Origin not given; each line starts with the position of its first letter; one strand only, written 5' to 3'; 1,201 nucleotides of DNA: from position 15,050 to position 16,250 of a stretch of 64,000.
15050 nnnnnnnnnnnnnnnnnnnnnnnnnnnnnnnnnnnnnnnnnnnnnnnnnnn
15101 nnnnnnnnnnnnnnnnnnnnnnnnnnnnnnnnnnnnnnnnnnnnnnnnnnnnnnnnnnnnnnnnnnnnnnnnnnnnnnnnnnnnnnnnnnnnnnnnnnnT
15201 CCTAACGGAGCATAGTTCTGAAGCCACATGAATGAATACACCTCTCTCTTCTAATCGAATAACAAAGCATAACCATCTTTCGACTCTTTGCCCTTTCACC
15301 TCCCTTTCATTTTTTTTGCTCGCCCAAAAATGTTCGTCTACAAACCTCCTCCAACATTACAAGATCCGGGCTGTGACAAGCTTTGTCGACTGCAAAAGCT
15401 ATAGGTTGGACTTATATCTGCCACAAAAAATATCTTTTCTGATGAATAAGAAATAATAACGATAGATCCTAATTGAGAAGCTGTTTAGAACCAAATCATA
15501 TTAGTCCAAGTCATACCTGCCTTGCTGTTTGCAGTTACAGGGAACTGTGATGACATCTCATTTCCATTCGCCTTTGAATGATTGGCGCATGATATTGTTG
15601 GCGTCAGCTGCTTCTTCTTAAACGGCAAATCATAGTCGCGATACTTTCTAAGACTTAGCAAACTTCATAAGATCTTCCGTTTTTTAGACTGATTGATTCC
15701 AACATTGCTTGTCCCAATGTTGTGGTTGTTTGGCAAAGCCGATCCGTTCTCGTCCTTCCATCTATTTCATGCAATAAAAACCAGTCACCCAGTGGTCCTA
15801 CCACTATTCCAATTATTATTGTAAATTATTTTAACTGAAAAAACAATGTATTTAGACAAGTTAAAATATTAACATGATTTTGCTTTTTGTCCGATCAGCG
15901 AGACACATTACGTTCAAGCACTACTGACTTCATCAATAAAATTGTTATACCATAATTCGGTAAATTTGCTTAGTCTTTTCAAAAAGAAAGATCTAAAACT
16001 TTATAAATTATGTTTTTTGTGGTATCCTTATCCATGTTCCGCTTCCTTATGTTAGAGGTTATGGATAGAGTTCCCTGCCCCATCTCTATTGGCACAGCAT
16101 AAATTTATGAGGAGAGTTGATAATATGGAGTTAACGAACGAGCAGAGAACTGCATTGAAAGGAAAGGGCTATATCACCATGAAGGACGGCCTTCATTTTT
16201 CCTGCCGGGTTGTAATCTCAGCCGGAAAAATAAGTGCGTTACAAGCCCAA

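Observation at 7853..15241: Lactate-utilisation operon combining LctP, two GlcD-like FAD oxidases, a GlcF-like Fe-S subunit and lactate racemase LarA under a GntR regulator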

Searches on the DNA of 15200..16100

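Call 73: search_rna_families(source=window, start=15200, end=16100, threshold=evalue, max_evalue=1)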
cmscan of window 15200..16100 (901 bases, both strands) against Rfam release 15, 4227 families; matches with E-value up to 1: 0.
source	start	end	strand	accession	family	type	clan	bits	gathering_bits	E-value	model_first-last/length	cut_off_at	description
